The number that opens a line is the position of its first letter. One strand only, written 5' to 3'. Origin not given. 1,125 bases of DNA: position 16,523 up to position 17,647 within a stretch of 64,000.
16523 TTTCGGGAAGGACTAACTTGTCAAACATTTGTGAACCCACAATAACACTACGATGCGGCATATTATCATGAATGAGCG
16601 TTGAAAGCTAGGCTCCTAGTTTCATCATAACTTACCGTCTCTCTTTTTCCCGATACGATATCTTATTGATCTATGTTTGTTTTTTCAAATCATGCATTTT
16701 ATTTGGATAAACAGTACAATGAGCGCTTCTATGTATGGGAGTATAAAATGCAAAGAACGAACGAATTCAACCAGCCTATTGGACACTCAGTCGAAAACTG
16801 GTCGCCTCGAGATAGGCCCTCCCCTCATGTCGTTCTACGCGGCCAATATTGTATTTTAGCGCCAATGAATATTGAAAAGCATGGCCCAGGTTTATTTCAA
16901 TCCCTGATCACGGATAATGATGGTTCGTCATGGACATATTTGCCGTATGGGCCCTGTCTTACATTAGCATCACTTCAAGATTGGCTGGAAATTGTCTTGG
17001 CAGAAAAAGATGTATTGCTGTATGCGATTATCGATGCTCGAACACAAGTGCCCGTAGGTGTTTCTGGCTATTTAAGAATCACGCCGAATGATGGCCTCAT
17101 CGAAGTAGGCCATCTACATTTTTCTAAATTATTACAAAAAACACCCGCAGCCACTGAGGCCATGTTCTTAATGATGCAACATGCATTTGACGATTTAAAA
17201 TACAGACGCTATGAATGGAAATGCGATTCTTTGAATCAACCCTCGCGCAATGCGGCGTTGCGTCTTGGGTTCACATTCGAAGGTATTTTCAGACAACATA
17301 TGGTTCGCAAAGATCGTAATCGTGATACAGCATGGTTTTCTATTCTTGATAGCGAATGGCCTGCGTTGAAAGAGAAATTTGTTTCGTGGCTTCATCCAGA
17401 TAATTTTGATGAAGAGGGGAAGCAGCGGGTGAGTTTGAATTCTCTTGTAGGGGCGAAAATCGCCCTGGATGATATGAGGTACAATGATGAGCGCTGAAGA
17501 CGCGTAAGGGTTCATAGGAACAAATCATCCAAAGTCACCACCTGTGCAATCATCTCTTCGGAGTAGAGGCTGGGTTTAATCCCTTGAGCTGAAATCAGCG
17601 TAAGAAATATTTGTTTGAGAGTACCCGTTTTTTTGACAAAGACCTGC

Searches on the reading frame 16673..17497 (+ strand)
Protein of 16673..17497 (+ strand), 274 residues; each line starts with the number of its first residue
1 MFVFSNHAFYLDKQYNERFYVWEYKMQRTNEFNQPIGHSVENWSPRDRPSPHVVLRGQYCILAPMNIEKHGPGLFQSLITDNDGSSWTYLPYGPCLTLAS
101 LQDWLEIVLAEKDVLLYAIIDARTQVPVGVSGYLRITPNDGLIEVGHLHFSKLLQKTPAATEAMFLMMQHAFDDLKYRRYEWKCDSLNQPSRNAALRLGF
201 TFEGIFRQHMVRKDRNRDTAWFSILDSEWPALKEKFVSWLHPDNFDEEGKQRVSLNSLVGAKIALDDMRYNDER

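Call 22: search_protein_families(library=ncbifam, proteins=[window:16673-17497:+], max_evalue=0.00001)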
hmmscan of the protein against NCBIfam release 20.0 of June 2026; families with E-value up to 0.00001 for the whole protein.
window:16673-17497:+ (274 aa): 0 families

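Call 51: search_protein_families(library=pfam, proteins=[window:16673-17497:+], max_evalue=0.001)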
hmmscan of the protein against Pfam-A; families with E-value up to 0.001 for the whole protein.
window:16673-17497:+ (274 aa): 1 family
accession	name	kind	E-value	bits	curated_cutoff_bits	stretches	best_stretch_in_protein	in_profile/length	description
PF13302.13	Acetyltransf_3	-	1.7e-14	55.1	25.4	1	62-201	4-138/138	Acetyltransferase (GNAT) domain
